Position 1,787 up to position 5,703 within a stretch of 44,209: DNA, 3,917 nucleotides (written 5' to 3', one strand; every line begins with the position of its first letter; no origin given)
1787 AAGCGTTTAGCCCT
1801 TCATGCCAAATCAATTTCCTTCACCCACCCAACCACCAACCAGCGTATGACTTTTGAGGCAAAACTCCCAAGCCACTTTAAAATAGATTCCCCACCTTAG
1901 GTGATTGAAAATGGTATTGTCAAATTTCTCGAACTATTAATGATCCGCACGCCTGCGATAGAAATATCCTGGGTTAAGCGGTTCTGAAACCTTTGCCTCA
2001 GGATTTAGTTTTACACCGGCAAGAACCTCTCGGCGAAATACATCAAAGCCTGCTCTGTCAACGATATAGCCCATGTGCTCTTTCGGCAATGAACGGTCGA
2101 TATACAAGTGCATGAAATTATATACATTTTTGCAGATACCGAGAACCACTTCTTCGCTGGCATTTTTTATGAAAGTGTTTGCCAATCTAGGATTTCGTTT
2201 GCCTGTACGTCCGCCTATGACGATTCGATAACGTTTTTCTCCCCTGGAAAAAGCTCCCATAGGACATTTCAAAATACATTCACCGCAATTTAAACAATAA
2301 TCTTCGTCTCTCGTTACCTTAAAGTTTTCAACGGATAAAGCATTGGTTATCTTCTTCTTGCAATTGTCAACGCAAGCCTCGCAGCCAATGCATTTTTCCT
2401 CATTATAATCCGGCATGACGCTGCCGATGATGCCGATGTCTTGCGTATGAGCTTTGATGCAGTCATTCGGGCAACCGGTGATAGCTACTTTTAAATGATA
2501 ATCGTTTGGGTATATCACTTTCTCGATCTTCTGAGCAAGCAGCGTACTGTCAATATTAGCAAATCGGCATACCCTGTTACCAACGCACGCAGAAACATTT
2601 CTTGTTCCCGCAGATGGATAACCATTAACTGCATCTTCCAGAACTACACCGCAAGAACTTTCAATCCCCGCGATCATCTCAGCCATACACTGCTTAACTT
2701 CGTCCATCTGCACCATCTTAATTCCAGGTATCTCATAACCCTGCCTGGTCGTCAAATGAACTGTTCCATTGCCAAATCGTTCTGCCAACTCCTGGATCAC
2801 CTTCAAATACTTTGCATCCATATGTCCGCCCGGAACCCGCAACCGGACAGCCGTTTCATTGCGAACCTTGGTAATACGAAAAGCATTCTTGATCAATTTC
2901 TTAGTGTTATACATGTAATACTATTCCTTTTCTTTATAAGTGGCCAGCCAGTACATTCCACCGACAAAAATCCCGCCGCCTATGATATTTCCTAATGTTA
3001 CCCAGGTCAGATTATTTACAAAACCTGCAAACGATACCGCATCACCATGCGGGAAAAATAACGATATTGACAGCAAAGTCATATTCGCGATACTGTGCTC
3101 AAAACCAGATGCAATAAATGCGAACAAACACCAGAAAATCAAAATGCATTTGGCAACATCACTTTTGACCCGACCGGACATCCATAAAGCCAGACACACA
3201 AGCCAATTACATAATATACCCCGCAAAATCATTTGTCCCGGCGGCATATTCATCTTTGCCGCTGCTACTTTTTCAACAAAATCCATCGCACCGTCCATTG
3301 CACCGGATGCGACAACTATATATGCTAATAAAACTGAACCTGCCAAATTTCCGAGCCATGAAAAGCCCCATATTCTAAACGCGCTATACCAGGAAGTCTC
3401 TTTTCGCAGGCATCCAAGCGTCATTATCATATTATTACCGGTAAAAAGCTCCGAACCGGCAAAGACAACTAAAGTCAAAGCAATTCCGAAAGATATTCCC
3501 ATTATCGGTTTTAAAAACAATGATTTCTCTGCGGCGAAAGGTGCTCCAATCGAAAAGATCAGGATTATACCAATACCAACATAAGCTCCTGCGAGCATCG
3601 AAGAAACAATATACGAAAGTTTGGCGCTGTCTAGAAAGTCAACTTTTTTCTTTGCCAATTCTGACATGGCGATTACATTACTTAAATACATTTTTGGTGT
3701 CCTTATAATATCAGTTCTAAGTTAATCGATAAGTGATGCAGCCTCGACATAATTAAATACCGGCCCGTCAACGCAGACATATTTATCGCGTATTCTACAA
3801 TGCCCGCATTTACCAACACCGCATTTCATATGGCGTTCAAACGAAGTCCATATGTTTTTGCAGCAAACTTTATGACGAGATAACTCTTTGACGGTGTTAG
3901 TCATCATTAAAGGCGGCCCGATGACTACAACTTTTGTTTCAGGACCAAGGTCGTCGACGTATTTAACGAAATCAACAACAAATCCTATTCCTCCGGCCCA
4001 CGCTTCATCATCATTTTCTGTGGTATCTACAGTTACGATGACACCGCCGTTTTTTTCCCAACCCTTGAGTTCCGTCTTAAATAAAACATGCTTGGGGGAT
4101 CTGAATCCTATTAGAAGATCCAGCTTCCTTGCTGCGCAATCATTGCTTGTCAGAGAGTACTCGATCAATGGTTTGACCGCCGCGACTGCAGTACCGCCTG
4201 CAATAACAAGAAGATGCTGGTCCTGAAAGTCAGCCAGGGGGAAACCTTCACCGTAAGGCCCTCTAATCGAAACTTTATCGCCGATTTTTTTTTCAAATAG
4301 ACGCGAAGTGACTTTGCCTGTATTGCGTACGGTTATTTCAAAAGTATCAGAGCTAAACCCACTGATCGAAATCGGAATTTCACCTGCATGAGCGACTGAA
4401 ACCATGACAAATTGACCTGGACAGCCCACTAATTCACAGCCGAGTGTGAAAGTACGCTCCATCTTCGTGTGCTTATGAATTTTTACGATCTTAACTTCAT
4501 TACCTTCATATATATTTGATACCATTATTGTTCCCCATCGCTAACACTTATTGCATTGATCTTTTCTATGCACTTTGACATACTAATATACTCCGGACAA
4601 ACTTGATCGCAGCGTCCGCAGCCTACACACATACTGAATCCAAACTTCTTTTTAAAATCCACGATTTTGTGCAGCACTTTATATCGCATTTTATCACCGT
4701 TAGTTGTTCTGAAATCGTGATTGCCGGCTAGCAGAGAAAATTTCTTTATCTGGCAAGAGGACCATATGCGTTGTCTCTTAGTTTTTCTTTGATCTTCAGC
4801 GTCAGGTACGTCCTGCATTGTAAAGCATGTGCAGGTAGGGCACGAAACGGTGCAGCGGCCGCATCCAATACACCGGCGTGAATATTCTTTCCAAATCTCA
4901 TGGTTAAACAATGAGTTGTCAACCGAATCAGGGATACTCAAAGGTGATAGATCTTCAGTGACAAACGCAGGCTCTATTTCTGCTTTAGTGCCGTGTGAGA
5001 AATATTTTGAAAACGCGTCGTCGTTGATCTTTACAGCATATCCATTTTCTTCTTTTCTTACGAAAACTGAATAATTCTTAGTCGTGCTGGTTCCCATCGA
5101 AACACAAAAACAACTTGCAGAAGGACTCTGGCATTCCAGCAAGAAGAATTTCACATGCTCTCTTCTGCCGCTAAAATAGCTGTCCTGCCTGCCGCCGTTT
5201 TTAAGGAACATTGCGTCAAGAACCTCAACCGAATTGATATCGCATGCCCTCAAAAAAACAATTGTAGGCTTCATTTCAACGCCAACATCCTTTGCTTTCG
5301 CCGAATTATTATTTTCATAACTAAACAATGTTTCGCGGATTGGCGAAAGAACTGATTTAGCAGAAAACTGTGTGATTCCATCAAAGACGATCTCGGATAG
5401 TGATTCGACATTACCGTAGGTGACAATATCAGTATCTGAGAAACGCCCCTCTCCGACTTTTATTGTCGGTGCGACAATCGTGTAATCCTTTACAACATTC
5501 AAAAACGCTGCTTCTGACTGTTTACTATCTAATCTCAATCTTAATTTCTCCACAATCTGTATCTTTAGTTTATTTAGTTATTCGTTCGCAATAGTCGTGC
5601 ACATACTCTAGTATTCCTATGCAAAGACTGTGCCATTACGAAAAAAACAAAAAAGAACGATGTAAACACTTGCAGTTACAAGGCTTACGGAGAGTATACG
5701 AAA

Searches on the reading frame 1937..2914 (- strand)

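Call 62: search_protein_families(library=pfam, proteins=[window:1937-2914:-], max_evalue=0.001)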
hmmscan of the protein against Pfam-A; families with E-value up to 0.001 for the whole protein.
window:1937-2914:- (325 aa): 11 families
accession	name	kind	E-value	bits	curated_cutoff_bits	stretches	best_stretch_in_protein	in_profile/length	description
PF01077.27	NIR_SIR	-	8.7e-27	94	27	1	103-297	4-150/158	Nitrite and sulphite reductase 4Fe-4S domain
PF03460.22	NIR_SIR_ferr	-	2.7e-17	62.7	24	1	21-78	9-67/69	Nitrite/Sulfite reductase ferredoxin-like half domain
PF12838.12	Fer4_7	-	1.6e-09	38.5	27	1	174-221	1-52/52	4Fe-4S dicluster domain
PF00037.32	Fer4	-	1.9e-09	37.3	21.1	2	201-222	2-23/24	4Fe-4S binding domain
PF12837.12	Fer4_6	-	1.8e-08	34.4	25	2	199-222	1-24/24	4Fe-4S binding domain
PF13187.11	Fer4_9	-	1.9e-08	34.6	27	1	174-221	1-51/52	4Fe-4S dicluster domain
PF13237.11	Fer4_10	-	6e-08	32.9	25.5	1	200-227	2-22/53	4Fe-4S dicluster domain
PF14697.11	Fer4_21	-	1.7e-07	31.7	35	1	171-219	4-53/59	4Fe-4S dicluster domain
PF12797.12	Fer4_2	-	7e-06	26.1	24.5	1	168-186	3-21/22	4Fe-4S binding domain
PF12800.12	Fer4_4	-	0.00044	20.8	24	0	205-220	2-17/17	4Fe-4S binding domain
PF13484.11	Fer4_16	-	0.00092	20.4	30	0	207-228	2-25/66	4Fe-4S double cluster binding domain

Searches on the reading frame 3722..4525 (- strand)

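Call 62: search_protein_families(library=pfam, proteins=[window:3722-4525:-], max_evalue=0.001)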
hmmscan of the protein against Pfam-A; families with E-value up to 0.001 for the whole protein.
window:3722-4525:- (267 aa): 3 families
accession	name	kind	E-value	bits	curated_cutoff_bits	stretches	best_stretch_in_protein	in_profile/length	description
PF10418.14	DHODB_Fe-S_bind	-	2.1e-12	47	23.9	1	230-260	1-38/41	Iron-sulfur cluster binding domain of dihydroorotate dehydrogenase B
PF00175.26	NAD_binding_1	-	6.1e-11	43.4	22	1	108-212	2-108/109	Oxidoreductase NAD-binding domain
PF00970.30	FAD_binding_6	-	0.00015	22.5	21.1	1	36-93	32-96/99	Oxidoreductase FAD-binding domain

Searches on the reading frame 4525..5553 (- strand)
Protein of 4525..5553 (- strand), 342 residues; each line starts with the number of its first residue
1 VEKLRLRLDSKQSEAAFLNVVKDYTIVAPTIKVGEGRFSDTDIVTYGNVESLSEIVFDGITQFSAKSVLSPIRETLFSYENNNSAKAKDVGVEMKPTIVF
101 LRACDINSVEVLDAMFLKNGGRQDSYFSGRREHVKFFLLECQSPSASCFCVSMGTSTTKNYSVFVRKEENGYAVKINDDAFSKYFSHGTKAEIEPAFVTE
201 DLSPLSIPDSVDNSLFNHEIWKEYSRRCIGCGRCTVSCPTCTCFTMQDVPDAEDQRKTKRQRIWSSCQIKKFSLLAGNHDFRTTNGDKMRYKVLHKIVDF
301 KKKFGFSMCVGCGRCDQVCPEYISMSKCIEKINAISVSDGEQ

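Call 62: search_protein_families(library=pfam, proteins=[window:4525-5553:-], max_evalue=0.001)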
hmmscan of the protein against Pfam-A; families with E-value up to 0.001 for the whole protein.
window:4525-5553:- (342 aa): 11 families
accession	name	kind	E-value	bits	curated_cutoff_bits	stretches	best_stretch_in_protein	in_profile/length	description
PF17179.9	Fer4_22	-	9.1e-32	110.2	27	1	227-323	1-95/95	4Fe-4S dicluster domain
PF12797.12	Fer4_2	-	5.4e-08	32.7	24.5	1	226-240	8-22/22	4Fe-4S binding domain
PF13183.11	Fer4_8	-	8.5e-08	33.1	27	1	226-321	3-66/68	4Fe-4S dicluster domain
PF13237.11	Fer4_10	-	6.7e-07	29.6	25.5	0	307-321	7-21/53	4Fe-4S dicluster domain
PF14697.11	Fer4_21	-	8e-07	29.5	35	0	219-246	32-59/59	4Fe-4S dicluster domain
PF25160.1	LdpA_Fe-S-bd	-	5.6e-06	26.5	27.6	0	307-321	26-40/49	LdpA Fe-S cluster-binding domain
PF00037.32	Fer4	-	6.4e-06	26.2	21.1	0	227-240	7-20/24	4Fe-4S binding domain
PF12838.12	Fer4_7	-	6.8e-06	26.9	27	1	227-321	1-50/52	4Fe-4S dicluster domain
PF13534.11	Fer4_17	-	5.4e-05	24.1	22.2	0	227-323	1-60/61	4Fe-4S dicluster domain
PF13187.11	Fer4_9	-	0.00022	21.6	27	0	227-321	1-49/52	4Fe-4S dicluster domain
PF12798.12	Fer4_3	-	0.00057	21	27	0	309-321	1-13/15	4Fe-4S binding domain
